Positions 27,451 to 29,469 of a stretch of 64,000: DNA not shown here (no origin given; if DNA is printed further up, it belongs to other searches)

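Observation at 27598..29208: PAPS-type sulfotransferase in the same locus: predicts a sulfated glycan, rare in bacteria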

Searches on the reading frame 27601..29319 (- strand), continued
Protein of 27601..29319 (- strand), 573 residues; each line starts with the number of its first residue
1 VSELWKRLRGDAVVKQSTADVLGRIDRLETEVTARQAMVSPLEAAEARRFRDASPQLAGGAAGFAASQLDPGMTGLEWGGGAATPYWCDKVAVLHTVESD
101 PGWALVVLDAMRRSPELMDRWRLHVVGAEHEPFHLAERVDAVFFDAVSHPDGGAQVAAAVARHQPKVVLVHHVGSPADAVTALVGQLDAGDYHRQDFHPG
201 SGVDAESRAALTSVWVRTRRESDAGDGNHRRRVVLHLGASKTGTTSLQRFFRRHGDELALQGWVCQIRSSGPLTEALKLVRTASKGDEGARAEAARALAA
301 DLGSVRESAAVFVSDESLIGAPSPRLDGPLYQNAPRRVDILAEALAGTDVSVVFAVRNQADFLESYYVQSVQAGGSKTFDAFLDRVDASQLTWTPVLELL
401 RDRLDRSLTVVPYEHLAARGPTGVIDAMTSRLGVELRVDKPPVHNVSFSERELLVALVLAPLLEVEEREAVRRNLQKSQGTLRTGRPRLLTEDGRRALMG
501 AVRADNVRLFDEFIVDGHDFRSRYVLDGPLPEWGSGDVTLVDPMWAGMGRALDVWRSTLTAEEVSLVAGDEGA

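Call 61: search_protein_families(library=pfam, proteins=[P0015, P0023, P0037, P0060, P0062, P0069, P0123], max_evalue=0.001)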
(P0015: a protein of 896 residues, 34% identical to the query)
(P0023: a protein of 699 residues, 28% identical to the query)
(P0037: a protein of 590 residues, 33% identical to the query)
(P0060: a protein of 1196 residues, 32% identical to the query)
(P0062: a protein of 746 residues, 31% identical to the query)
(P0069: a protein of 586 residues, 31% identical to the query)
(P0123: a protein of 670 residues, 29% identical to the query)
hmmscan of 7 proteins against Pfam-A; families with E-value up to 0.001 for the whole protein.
P0015 (896 aa): 4 families
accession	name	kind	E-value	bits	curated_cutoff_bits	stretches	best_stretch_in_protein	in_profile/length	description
PF11380.13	Stealth_CR2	-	9.6e-38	129.1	39.4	1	252-356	1-106/108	Stealth protein CR2, conserved region 2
PF17102.10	Stealth_CR3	-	3e-17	62.7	24.2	1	401-449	1-49/49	Stealth protein CR3, conserved region 3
PF17103.10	Stealth_CR4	-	5e-08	33.2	27.4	1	477-522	3-46/55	Stealth protein CR4, conserved region 4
PF17101.10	Stealth_CR1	-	3.1e-07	30.4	27.2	1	212-238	1-27/29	Stealth protein CR1, conserved region 1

P0023 (699 aa): 0 families

P0037 (590 aa): 2 families
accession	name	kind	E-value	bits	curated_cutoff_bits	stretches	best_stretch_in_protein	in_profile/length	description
PF13469.12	Sulfotransfer_3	-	4.6e-12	47.1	27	1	2-197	2-212/216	Sulfotransferase family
PF00685.33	Sulfotransfer_1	-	1.5e-08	34.8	22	1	2-191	4-175/255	Sulfotransferase domain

P0060 (1196 aa): 6 families
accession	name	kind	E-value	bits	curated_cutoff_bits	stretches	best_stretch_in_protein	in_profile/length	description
PF00535.33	Glycos_transf_2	-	3e-26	92.8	23.3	1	15-142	1-128/168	Glycosyl transferase family 2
PF13692.12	Glyco_trans_1_4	-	2.9e-17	63.7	27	1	532-671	3-138/142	Glycosyl transferases group 1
PF00534.26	Glycos_transf_1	-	6.4e-15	55.6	26.4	1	528-672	13-155/172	Glycosyl transferases group 1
PF10111.15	Glyco_tranf_2_2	-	5.1e-08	33.2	27.3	1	16-119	4-108/276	Glycosyltransferase like family 2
PF13641.12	Glyco_tranf_2_3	-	2e-07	31.7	27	1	12-140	1-132/230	Glycosyltransferase like family 2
PF20706.3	GT4-conflict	-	7.9e-06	25.5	26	1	521-637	190-308/385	Family 4 Glycosyltransferase in conflict systems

P0062 (746 aa): 19 families
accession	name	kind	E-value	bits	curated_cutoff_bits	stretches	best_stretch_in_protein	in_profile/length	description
PF13578.12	Methyltransf_24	-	1.8e-18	67.7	26.3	1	530-634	1-105/105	Methyltransferase domain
PF07719.23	TPR_2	-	5.8e-18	63.9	27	0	359-389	3-33/34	Tetratricopeptide repeat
PF13414.12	TPR_11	-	1.6e-17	63.3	26.8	1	331-371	2-42/42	TPR repeat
PF13181.12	TPR_8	-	1.9e-14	53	25.7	0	359-389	3-33/34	Tetratricopeptide repeat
PF13431.12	TPR_17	-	3.6e-14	52.2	24.4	0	447-479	1-33/34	Tetratricopeptide repeat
PF00515.34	TPR_1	-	3.4e-13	49.2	27.8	0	359-390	3-34/34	Tetratricopeptide repeat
PF13432.12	TPR_16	-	6.4e-13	49.3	32.7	2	397-454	3-60/65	Tetratricopeptide repeat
PF14559.12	TPR_19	-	1.4e-11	45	25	1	367-429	1-62/68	Tetratricopeptide repeat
PF13428.12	TPR_14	-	1e-10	41.6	23.5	0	393-432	3-42/44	Tetratricopeptide repeat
PF13176.12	TPR_7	-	4.8e-08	32.9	27.9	0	463-495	3-35/36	Tetratricopeptide repeat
PF13424.12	TPR_12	-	3.6e-07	30.7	30.1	0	334-386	14-74/77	Tetratricopeptide repeat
PF25063.1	ARM_TT21_C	-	5.4e-06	26.9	35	1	390-455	94-159/209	Tetratricopeptide repeat protein 21 C-terminal ARM domain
PF23914.1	TPR_CcmH_CycH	-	1.2e-05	25.7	42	0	414-474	39-99/158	Cytochrome c-type biogenesis protein H TPR domain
PF07721.20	TPR_4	-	1.3e-05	25.8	27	0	363-382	7-26/26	Tetratricopeptide repeat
PF13374.12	TPR_10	-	1.5e-05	25.3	27.5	0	397-419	8-30/42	Tetratricopeptide repeat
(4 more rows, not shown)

P0069 (586 aa): 0 families

P0123 (670 aa): 0 families
